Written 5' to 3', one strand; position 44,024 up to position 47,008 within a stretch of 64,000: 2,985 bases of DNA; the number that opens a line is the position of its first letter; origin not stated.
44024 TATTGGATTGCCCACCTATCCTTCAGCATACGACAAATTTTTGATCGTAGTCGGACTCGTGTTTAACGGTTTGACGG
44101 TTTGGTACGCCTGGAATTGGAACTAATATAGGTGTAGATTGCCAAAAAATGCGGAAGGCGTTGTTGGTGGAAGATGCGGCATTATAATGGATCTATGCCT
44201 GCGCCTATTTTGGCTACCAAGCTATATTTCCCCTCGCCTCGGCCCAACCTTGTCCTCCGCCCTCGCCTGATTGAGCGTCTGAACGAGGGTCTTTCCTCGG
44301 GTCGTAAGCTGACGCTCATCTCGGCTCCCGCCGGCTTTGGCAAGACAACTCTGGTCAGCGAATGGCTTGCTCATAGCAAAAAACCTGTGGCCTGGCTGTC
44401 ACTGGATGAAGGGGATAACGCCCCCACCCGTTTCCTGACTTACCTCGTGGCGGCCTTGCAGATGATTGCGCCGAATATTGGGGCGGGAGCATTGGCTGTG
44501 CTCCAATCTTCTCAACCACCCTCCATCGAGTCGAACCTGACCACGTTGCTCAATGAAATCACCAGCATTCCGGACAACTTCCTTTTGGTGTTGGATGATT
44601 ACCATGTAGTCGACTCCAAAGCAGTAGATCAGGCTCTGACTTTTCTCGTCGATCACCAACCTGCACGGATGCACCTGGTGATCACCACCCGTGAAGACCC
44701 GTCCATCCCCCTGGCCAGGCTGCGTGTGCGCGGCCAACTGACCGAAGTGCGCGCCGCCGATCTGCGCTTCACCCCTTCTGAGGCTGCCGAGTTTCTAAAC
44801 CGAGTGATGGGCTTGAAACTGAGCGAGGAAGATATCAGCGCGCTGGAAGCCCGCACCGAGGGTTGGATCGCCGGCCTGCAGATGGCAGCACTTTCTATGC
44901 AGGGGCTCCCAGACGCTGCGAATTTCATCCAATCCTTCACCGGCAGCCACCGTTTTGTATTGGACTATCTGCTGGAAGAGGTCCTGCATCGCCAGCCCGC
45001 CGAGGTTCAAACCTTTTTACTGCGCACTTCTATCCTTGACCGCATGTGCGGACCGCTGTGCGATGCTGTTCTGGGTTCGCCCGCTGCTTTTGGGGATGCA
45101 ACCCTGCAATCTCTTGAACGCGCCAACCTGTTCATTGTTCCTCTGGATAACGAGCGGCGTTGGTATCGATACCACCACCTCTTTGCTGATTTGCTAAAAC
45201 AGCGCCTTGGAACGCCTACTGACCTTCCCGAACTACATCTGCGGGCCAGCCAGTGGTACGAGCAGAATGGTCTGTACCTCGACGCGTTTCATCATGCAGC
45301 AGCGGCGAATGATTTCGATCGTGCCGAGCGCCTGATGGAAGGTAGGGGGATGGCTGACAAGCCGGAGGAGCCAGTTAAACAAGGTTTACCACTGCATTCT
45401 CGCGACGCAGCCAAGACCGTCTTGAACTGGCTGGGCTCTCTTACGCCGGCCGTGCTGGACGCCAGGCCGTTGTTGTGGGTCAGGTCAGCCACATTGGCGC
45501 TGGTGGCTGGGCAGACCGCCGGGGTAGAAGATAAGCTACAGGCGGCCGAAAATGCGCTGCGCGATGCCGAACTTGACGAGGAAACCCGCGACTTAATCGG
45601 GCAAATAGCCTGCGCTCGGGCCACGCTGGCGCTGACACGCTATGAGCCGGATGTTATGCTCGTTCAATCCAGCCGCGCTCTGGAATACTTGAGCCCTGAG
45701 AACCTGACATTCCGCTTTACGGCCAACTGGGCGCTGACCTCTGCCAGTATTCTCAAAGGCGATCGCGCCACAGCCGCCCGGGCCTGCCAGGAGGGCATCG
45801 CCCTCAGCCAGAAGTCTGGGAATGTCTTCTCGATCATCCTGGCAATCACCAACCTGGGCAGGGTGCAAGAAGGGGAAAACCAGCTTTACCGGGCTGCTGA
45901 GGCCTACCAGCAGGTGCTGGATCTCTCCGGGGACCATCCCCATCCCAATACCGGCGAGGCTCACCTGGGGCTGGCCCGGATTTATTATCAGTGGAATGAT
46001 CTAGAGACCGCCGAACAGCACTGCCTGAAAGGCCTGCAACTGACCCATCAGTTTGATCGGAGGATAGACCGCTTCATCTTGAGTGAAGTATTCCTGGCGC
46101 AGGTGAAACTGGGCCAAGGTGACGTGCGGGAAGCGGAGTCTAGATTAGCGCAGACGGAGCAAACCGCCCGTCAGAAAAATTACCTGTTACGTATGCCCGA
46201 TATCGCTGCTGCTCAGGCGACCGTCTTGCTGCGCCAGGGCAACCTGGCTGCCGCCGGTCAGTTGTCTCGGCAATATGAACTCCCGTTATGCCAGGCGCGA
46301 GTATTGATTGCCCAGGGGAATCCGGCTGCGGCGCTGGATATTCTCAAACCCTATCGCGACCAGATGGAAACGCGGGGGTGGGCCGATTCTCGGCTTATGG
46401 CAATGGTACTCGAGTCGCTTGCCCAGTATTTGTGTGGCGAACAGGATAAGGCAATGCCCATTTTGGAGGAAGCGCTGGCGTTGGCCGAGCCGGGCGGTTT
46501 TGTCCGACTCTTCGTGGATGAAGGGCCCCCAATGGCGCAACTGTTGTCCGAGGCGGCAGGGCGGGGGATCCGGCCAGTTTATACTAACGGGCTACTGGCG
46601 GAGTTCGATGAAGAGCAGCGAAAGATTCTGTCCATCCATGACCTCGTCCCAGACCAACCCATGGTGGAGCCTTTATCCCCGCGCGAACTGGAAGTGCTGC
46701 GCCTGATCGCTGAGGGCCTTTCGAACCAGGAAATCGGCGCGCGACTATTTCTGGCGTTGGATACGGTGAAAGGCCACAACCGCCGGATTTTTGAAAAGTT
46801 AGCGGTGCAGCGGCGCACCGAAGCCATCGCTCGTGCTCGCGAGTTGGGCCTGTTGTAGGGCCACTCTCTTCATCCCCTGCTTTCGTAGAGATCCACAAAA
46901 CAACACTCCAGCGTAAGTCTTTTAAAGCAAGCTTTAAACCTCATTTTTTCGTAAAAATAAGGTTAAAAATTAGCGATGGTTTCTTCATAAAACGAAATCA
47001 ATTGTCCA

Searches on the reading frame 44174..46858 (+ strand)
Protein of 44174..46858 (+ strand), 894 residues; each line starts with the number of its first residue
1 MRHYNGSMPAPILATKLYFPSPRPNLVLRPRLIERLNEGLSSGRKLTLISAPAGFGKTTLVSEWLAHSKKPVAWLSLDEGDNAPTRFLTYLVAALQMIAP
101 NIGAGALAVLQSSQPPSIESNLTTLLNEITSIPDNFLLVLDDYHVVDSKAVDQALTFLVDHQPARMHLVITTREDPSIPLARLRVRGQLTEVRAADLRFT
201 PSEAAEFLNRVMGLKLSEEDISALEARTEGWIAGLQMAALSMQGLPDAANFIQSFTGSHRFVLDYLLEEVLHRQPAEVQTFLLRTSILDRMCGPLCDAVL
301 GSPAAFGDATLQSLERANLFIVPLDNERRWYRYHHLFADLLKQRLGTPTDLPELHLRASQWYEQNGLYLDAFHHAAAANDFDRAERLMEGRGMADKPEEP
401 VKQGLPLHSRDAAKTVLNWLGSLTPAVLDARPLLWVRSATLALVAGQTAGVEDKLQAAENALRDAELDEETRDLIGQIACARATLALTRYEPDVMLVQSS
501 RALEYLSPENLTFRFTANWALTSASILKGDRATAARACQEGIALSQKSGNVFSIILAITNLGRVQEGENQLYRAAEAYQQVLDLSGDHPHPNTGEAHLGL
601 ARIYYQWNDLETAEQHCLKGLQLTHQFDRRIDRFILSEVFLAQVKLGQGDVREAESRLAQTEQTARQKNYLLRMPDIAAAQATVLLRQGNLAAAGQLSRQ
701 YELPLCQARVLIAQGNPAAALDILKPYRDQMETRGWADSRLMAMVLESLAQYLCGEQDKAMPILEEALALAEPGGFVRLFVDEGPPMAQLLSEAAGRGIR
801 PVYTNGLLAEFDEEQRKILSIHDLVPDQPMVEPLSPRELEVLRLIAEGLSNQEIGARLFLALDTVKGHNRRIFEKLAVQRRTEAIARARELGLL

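Call 27: search_protein_families(library=pfam, proteins=[window:44174-46858:+], max_evalue=0.001)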
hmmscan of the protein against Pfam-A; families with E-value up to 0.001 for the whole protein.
window:44174-46858:+ (894 aa): 10 families
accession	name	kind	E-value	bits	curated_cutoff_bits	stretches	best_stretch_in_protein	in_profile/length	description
PF17874.7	TPR_MalT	-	4.1e-74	250.3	45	1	476-795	1-334/336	MalT-like TPR region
PF00196.25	GerE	-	5.7e-17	61.5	23.5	1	833-886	2-55/57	Bacterial regulatory proteins, luxR family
PF13191.12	AAA_16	-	1.5e-08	35.8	32.6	1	31-170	7-166/167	AAA ATPase domain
PF13424.12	TPR_12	-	3.7e-06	27.5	30.1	1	559-616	7-67/77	Tetratricopeptide repeat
PF13181.12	TPR_8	-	1.6e-05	25.1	25.7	0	595-623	2-30/34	Tetratricopeptide repeat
PF00515.34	TPR_1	-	4.1e-05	23.6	27.8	0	595-623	2-30/34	Tetratricopeptide repeat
PF13432.12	TPR_16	-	0.00012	22.9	32.7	1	561-619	3-56/65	Tetratricopeptide repeat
PF13176.12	TPR_7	-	0.00051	20.4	27.9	0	557-587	1-31/36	Tetratricopeptide repeat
PF05729.18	NACHT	-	0.00056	20.2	26.7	0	49-193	5-149/167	NACHT domain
PF13401.12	AAA_22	-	0.00099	19.9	27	0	42-171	3-123/130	AAA domain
